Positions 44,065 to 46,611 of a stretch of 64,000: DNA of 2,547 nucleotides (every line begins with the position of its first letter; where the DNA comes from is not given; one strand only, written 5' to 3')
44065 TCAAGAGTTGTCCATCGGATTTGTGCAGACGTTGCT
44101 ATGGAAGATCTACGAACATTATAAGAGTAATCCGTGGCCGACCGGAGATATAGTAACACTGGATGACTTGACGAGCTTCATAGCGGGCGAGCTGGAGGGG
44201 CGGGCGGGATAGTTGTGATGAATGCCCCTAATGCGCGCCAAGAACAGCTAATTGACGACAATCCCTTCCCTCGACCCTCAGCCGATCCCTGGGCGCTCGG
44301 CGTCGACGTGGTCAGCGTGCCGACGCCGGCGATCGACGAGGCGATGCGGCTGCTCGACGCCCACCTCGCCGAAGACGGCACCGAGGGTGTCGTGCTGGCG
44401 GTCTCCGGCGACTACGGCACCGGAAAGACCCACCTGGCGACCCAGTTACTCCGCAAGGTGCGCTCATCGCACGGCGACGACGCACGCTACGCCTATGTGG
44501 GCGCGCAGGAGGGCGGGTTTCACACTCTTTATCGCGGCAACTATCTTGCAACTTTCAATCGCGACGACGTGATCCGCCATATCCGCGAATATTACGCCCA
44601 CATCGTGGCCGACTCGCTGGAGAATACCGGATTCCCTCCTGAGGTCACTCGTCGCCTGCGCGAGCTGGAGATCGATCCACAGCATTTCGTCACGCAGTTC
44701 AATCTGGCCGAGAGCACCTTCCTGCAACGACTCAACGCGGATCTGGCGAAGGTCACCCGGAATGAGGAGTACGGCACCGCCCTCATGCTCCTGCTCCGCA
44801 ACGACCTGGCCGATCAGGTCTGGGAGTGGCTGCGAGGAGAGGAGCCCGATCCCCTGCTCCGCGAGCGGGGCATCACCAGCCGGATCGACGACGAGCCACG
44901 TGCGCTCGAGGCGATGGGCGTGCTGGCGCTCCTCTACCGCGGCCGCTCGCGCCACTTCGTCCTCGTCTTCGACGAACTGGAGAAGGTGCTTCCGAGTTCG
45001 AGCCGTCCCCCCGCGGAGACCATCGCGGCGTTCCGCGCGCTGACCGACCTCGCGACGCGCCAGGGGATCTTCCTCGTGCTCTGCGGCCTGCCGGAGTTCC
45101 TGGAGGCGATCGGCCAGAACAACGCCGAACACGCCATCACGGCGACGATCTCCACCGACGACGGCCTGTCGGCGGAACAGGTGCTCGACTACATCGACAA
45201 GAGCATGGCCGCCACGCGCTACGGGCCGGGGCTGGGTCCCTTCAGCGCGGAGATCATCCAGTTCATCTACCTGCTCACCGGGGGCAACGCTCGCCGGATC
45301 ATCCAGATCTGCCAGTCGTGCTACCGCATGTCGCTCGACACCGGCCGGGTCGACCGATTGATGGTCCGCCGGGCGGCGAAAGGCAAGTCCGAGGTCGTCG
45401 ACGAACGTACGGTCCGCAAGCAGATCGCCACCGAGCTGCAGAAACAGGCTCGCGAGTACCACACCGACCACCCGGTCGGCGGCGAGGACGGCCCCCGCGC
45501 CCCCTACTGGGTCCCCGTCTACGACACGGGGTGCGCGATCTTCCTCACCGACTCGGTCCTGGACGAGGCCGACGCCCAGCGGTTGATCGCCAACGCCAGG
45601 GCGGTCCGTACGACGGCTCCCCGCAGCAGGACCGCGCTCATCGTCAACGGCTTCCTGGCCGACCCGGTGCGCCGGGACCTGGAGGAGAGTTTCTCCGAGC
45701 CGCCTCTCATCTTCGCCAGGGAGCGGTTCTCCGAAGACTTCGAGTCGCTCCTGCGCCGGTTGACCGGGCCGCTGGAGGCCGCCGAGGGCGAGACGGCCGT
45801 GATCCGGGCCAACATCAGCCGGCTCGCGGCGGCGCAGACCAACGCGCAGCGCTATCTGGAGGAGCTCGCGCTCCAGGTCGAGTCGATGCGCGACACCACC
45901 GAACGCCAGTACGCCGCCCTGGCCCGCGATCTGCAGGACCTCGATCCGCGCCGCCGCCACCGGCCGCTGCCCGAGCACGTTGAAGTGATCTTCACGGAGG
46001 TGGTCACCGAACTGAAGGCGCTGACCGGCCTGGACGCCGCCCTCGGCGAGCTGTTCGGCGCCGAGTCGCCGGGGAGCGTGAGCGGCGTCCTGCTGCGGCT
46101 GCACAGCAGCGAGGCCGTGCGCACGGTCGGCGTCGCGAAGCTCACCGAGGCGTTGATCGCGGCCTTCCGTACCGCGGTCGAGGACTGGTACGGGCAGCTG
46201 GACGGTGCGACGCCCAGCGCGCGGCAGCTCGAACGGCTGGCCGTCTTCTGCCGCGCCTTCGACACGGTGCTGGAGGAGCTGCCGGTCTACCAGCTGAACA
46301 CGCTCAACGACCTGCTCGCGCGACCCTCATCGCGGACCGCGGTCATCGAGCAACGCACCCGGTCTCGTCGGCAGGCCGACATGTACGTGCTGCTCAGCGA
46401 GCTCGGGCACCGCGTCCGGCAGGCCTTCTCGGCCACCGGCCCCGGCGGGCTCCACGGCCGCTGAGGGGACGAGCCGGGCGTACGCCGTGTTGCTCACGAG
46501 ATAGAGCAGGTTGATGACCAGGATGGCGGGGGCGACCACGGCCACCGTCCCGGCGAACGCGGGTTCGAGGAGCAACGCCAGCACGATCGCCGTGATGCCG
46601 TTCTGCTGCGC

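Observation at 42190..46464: Low-GC, translationally coupled three-gene module: exported single-TM protein + Cys/His-rich P-loop NTPase + 749-aa Orc1/Cdc6-like AAA+ ATPase - candidate uncharacterised (defence or signalling) system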

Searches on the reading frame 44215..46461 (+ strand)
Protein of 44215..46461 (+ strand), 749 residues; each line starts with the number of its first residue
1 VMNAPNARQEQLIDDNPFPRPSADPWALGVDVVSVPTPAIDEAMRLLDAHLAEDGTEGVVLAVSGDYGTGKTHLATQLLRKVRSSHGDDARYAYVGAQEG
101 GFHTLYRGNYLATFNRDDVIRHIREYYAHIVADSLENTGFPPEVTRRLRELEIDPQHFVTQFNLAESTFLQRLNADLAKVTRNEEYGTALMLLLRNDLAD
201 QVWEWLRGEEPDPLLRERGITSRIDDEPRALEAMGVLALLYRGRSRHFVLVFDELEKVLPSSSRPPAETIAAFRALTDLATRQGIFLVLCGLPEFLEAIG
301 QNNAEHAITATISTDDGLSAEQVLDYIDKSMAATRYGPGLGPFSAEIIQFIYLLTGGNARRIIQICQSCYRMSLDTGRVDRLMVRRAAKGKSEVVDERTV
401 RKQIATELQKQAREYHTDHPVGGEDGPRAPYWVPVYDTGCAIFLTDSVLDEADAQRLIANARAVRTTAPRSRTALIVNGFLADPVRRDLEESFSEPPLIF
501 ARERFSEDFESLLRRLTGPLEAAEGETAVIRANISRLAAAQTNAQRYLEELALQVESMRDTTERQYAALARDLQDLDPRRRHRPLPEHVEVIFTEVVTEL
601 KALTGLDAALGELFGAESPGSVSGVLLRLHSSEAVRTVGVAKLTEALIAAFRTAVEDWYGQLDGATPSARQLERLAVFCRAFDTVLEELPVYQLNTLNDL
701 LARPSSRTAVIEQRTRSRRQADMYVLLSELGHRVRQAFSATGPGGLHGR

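Call 8: search_protein_families(library=pfam, proteins=[window:44215-46461:+], max_evalue=1)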
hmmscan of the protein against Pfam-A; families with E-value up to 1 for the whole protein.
window:44215-46461:+ (749 aa): 17 families
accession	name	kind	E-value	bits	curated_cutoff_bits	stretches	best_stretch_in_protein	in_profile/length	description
PF13191.12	AAA_16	-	1.2e-06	29.6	32.6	1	45-286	10-165/167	AAA ATPase domain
PF13401.12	AAA_22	-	1.9e-06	28.6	27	1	60-297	7-128/130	AAA domain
PF10923.14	BrxC_BrxD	-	0.00073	19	22.2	0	196-297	187-294/414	BREX system ATP-binding protein BrxC/D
PF07228.17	SpoIIE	-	0.01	16.2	25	1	163-237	37-108/192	Stage II sporulation protein E (SpoIIE)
PF21943.1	TetR_C_46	-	0.013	16.2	27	1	93-148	14-69/109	Tetracyclin repressor-like, C-terminal domain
PF24883.2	NPHP3_N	-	0.015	15.9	24.8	1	56-95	20-58/164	Nephrocystin 3, N-terminal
PF02367.23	TsaE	-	0.017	15.5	26.6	1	42-83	5-46/128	Threonylcarbamoyl adenosine biosynthesis protein TsaE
PF05621.17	TniB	-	0.02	14.8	22.4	0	237-300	112-170/189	Bacterial TniB protein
PF20720.3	nSTAND3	-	0.022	14.9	27.2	1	35-84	2-43/155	Novel STAND NTPase 3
PF05729.18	NACHT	-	0.027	14.8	26.7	1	60-92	2-34/167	NACHT domain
PF00910.28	RNA_helicase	-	0.048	14.6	21.5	1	63-113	3-54/105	RNA helicase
PF09848.15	SLFN-g3_helicase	-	0.048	13.4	24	1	60-98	3-42/354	Schlafen group 3, DNA/RNA helicase domain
PF13481.12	AAA_25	-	0.072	13.1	27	0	57-83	32-58/195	AAA domain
PF00931.28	NB-ARC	-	0.094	12.4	23.5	1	44-87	5-47/248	NB-ARC domain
PF06745.19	ATPase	-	0.14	12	26.6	1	47-81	8-42/231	KaiC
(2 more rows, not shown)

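Call 9: search_protein_families(library=padloc, proteins=[window:44215-46461:+], max_evalue=1)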
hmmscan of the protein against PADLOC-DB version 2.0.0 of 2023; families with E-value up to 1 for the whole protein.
window:44215-46461:+ (749 aa): 3 families
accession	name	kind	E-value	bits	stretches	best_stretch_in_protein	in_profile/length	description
PDLC02494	BrxD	-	4.2e-07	27.4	1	40-297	33-292/440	BrxD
PDLC04140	mad8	-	0.0025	15.4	1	57-284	26-224/314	mads_8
PDLC03839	LeoA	-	0.059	10.4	0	55-89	54-89/559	-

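Call 10: search_protein_families(library=ncbifam, proteins=[window:44215-46461:+], max_evalue=1)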
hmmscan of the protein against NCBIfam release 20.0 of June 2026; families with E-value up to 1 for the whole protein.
window:44215-46461:+ (749 aa): 6 families
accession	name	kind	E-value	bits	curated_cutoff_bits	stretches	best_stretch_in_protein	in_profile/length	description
NF033438.1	BREX_BrxD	equivalog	2e-06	27.1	350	1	40-297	29-288/423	BREX system ATP-binding protein BrxD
TIGR00150.1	T6A_YjeE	equivalog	0.061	13.2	60.1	1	42-81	5-45/135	tRNA (adenosine(37)-N6)-threonylcarbamoyltransferase complex ATPase subunit type 1 TsaE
NF047389.1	ATPase_Sll1717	subfamily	0.075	12.1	75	0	63-282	34-221/454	P-loop ATPase, Sll1717 family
NF038214.1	IS21_help_AAA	equivalog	0.083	12.5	200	1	61-92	93-123/232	IS21-like element helper ATPase IstB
NF041405.1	XopAJ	subfamily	0.14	11.3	300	1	46-81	48-83/324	XopAJ/AvrRxo1 family type III secretion system effector zeta toxin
NF010278.0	PRK13721.1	subfamily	0.2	9.4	1177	1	35-87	456-508/874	type IV secretion system protein TraC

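Call 14: find_homologous_proteins(query=window:44215-46461:+)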
Query window:44215-46461:+ (749 aa): 142 proteins with E <= 0.001 among 8000 candidates; the best 120 are listed.
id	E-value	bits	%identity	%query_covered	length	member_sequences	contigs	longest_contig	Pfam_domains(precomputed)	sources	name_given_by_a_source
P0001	0.0e+0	1658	100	100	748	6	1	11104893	PF13401.13,PF13191.13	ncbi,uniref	ncbi:hypothetical protein [Actinoallomurus sp. CA-142502]|uniref:hypothetical protein n=1 Tax=Actino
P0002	0.0e+0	1515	90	100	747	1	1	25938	PF13401.13,PF13191.13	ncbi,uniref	ncbi:hypothetical protein [Actinoallomurus acaciae]|uniref:AAA+ ATPase domain-containing protein n=1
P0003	0.0e+0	1483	89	100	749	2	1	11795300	PF13401.13,PF13191.13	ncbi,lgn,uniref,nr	ncbi:ATP-binding protein [Actinoallomurus sp. NBC_01490]|uniref:hypothetical protein n=1 Tax=Actinoa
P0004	7.2e-251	853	55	100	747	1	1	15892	PF13401.13,PF13191.13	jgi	jgi:hypothetical protein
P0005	7.0e-235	800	53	99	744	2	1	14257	PF13401.13,PF13191.13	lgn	-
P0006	4.0e-222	758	51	99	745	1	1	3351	PF13401.13,PF13191.13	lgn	-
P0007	8.2e-222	757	51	99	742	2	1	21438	PF13401.13,PF13191.13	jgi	jgi:hypothetical protein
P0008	2.1e-204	699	50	97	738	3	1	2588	PF10923.15,PF13401.13,PF13191.13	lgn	-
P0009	3.1e-198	679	47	98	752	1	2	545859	PF13191.13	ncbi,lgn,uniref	ncbi:hypothetical protein [Actinomadura fibrosa]|uniref:Orc1-like AAA ATPase domain-containing prote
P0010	2.2e-196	673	47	97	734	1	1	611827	PF13401.13,PF13191.13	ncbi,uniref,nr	ncbi:hypothetical protein [Actinomadura opuntiae]|uniref:hypothetical protein n=1 Tax=Actinomadura s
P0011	1.5e-188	647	46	97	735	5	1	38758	PF13401.13,PF13191.13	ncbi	ncbi:AAA family ATPase [Spirillospora sp. NPDC046719]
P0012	1.0e-187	644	46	99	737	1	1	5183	PF05729.19,PF13401.13,PF13191.13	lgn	-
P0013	4.5e-186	639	46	97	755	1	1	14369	PF13191.13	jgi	jgi:hypothetical protein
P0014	2.6e-183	629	46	98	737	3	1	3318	PF05729.19,PF13401.13,PF13191.13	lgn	-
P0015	9.8e-183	627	45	97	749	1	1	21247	PF13401.13,PF13191.13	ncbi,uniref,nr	ncbi:hypothetical protein [Actinomadura rubrisoli]|uniref:AAA+ ATPase domain-containing protein n=1 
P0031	4.8e-114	400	36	94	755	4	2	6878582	PF13401.13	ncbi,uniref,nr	ncbi:hypothetical protein [Saccharothrix algeriensis]|uniref:AAA+ ATPase domain-containing protein n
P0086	4.5e-94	334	33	87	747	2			PF10923.15,PF13401.13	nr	nr:BREX system ATP-binding domain-containing protein [Actinomadura coerulea]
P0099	2.1e-86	309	35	70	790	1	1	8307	PF10923.15,PF13401.13,PF13191.13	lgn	-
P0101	2.3e-85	306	34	92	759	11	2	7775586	PF10923.15,PF13401.13,PF13191.13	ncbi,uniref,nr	ncbi:hypothetical protein CA850_06495 [Micromonospora echinospora]|uniref:AAA ATPase domain-containi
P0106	2.8e-84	302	33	90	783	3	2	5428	PF10923.15,PF13401.13,PF13191.13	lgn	-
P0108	4.7e-84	301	33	97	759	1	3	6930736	PF10923.15,PF13401.13,PF13191.13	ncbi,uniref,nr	ncbi:BREX system ATP-binding domain-containing protein [Micromonospora sagamiensis]|uniref:P-loop un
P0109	5.3e-84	301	33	96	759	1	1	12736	PF10923.15,PF13401.13,PF13191.13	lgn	-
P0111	8.1e-83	297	28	91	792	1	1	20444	PF10923.15,PF13401.13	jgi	jgi:Cdc6-like AAA superfamily ATPase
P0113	4.4e-82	295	31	98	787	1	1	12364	PF10923.15,PF13401.13,PF13191.13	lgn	-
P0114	4.8e-82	295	34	70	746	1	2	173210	PF10923.15,PF13401.13,PF05621.18,PF13191.13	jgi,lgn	jgi:type II secretory pathway predicted ATPase ExeA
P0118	3.2e-80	289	31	97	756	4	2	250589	PF10923.15,PF05729.19,PF13401.13,PF13191.13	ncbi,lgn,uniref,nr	ncbi:BREX system ATP-binding domain-containing protein [Micromonospora sediminimaris]|uniref:AAA+ AT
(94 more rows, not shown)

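Call 16: find_encoding_contigs(protein=P0009, flank=6000, max_places=2)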
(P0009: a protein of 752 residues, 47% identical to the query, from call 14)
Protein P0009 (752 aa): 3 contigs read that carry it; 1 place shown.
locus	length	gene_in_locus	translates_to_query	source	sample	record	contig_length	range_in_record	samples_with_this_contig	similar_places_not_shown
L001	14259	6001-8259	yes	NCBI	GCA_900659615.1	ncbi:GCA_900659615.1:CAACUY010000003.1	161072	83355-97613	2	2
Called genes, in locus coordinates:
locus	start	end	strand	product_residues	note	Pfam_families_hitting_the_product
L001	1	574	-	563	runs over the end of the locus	PF00664:ABC_membrane, PF00005:ABC_tran, PF13304:AAA_21 (faint)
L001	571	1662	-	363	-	PF02322:Cyt_bd_oxida_II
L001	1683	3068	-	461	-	PF01654:Cyt_bd_oxida_I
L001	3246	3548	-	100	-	-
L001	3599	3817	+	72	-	-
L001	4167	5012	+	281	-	-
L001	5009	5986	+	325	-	-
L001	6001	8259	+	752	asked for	PF13191:AAA_16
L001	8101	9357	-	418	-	-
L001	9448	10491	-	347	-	-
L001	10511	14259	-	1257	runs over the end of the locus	PF13191:AAA_16 (weak), PF13424:TPR_12 (weak)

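Call 17: find_encoding_contigs(protein=P0031, flank=6000, max_places=2)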
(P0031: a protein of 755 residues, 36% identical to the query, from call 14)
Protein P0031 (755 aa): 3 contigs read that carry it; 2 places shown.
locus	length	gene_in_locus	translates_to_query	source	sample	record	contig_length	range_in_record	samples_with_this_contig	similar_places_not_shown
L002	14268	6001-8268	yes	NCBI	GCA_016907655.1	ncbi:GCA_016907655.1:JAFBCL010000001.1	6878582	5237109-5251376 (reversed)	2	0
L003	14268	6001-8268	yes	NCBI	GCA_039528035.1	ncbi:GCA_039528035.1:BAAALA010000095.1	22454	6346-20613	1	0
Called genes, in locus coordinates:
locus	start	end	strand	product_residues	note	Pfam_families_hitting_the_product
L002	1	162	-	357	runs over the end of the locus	PF01959:DHQS, PF26558:DHQS_2nd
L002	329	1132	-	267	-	PF01791:DeoC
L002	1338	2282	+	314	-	PF00126:HTH_1, PF03466:LysR_substrate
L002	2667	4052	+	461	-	PF00106:adh_short, PF13561:adh_short_C2 (faint)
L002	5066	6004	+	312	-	PF13191:AAA_16 (weak), PF13401:AAA_22 (faint)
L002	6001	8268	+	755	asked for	PF13401:AAA_22 (faint)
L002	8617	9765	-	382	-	-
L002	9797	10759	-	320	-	-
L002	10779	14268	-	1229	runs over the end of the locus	PF13374:TPR_10 (faint), PF13191:AAA_16, PF13424:TPR_12 (weak)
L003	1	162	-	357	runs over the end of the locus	PF01959:DHQS, PF26558:DHQS_2nd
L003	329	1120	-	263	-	PF01791:DeoC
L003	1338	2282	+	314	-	PF00126:HTH_1, PF03466:LysR_substrate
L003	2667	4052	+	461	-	PF00106:adh_short, PF13561:adh_short_C2 (faint)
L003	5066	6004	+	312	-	PF13191:AAA_16 (weak), PF13401:AAA_22 (faint)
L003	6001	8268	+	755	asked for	PF13401:AAA_22 (faint)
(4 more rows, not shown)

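Call 18: find_encoding_contigs(protein=P0101, flank=6000, max_places=2)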
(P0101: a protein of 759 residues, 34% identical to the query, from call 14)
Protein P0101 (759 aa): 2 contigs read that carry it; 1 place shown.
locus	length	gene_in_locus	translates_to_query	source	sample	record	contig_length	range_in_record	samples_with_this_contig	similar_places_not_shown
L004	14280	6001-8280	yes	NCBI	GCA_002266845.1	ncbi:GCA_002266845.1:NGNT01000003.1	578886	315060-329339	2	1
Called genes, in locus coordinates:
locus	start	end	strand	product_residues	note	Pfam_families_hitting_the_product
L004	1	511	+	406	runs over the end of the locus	PF13560:HTH_31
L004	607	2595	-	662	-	PF16177:ACAS_N, PF00501:AMP-binding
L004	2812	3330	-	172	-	PF03061:4HBT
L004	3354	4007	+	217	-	-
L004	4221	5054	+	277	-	-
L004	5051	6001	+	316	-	PF13191:AAA_16 (weak), PF13401:AAA_22 (faint)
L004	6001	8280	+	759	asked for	PF10923:BrxC_BrxD (faint), PF13191:AAA_16 (weak), PF13401:AAA_22 (faint)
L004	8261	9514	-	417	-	-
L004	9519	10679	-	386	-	-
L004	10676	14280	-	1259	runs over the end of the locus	PF07719:TPR_2 (faint), PF13374:TPR_10 (faint), PF13191:AAA_16, PF13424:TPR_12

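Call 20: find_related_loci(query=A1, collection=genome_contigs, flank=10000)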
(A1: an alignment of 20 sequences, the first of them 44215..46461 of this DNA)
Query A1 (749 aa) in genome_contigs; peptide patterns used: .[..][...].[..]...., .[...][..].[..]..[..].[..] (x = any residue, [..] = any of these).
600 stretches matched a pattern (row limit reached: there are more); 61 encode a relative of the query (tblastn E <= 1e-3); 61 distinct loci.
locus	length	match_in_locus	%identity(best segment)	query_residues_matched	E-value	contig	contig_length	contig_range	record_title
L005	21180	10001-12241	90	1-748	0e+0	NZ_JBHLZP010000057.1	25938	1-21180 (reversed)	Actinoallomurus acaciae strain TBRC 0563 idba_21_77_14_57, whole genome shotgun sequence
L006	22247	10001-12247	88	1-748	0e+0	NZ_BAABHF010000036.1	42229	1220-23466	Actinoallomurus oryzae strain JCM 17933 sequence036, whole genome shotgun sequence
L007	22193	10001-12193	47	13-735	0e+0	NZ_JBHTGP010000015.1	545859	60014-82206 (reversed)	Actinomadura fibrosa strain JCM 9371 platanus_K_17_124_15, whole genome shotgun sequence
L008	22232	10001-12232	35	16-738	7e-117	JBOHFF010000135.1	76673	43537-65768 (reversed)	MAG: Pseudonocardiaceae bacterium isolate TC-B3_metabat2.bin.45 k127_195619, whole genome shotgun sequence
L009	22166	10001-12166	36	33-744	9e-115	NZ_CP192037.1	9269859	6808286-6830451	Actinosynnema sp. CS-041913 chromosome, complete genome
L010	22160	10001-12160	35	14-700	2e-114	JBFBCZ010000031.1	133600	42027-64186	Actinosynnema sp. NPDC051121 NPDC051121_98_A2.ctg-0031, whole genome shotgun sequence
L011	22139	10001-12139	34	33-737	6e-112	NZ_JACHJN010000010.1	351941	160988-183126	Saccharothrix tamanrassetensis strain CECT 8640 Ga0436953_10, whole genome shotgun sequence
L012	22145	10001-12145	34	33-737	4e-108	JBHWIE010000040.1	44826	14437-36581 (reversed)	Actinosynnema sp. NPDC059797 NPDC059797_T46_E3.ctg-0040, whole genome shotgun sequence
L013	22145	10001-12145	35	33-737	1e-108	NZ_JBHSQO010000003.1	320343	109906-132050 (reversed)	Saccharothrix lopnurensis strain CGMCC 4.7246 spades_K_21_77_3, whole genome shotgun sequence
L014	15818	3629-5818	34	23-743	2e-107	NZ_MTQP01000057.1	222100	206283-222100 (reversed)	Saccharothrix sp. ALI-22-I Contig61, whole genome shotgun sequence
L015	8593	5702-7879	35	33-748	5e-106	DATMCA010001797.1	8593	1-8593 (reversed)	MAG TPA_asm: Umezawaea sp. isolate SMAG_U13368 k141_403571, whole genome shotgun sequence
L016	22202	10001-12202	34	23-743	8e-105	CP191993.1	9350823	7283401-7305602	Actinosynnema sp. CA-299493 chromosome, complete genome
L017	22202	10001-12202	33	23-744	8e-105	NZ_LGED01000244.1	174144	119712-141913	Saccharothrix sp. NRRL B-16348 P442contig7.1, whole genome shotgun sequence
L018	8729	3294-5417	34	47-743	5e-104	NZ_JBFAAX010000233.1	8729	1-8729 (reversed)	Actinosynnema sp. NPDC023658 NPDC023658_119_H6.ctg-0233, whole genome shotgun sequence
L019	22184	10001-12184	33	16-744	2e-103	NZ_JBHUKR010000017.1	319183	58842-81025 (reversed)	Amycolatopsis pigmentata strain CGMCC 4.7645 platanus_K_17_124_17, whole genome shotgun sequence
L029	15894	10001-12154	33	13-700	8e-103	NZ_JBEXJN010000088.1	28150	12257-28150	Lentzea sp. NPDC004782 NPDC004782_37_A9.ctg-0088, whole genome shotgun sequence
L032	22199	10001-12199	32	1-715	2e-90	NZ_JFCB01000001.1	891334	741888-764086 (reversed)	Streptomyces toyocaensis strain NRRL 15009 contig00001, whole genome shotgun sequence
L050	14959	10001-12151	29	33-749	8e-64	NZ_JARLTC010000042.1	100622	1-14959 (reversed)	Spongiactinospora sp. TRM90649 contig42, whole genome shotgun sequence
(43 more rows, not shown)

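Call 93: predict_structure(alignment_id=A8)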
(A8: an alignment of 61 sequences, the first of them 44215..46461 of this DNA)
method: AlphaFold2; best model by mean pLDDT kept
length: 749 residues; sequences in the alignment: 61
mean_pLDDT: 83.5   pTM: 0.65
mean pLDDT of the five models: 83.5, 83.2, 80.9, 80.4, 79.4
residues with pLDDT >= 90: 335; 70-90: 291; 50-70: 98; < 50: 25
segments of 3 or more residues with pLDDT < 50: 1-13, 706-708, 743-749
pLDDT, mean of each block of 10 residues (from residue 1): 32 69 68 87 94 82 91 92 84 91 93 90 87 85 89 87 75 79 89 89 95 95 94 93 82 90 82 91 94 83 70 91 94 88 94 90 91 92 87 74 92 92 93 93 93 95 95 94 90 94 86 91 76 70 69 70 72 59 82 91 75 60 65 81 92 93 86 92 92 78 52 56 85 89 45
secondary structure, 60 per line:
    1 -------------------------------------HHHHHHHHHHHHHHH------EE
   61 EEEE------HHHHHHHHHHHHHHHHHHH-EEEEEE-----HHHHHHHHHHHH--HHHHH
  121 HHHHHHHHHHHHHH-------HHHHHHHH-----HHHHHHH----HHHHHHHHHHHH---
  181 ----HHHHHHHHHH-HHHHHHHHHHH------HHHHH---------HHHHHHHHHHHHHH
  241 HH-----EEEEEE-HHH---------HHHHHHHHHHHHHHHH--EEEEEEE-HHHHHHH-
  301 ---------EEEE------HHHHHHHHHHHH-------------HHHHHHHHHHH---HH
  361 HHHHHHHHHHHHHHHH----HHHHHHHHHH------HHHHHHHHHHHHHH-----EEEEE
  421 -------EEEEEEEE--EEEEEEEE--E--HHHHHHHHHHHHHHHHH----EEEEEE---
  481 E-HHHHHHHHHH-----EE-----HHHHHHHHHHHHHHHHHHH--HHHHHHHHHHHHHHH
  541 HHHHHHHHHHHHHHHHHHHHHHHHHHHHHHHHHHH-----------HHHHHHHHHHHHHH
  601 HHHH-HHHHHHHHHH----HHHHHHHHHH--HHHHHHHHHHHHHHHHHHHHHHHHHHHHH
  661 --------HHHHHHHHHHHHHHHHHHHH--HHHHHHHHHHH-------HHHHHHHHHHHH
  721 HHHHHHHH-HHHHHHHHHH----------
elements in order (helices of 4 or more, strands of 3 or more residues): H38-52 E59-64 H71-89 E91-96 H102-113 H116-134 H142-149 H155-161 H166-177 H185-194 H196-206 H213-217 H227-242 E248-253 H267-282 E285-291 H293-299 E310-313 H320-331 H345-355 H359-376 H381-390 H397-410 E416-420 E428-435 E438-445 H451-467 E472-477 H483-492 H505-523 H526-575 H587-604 H606-615 H620-629 H632-660 H669-688 H691-701 H709-728 H730-739
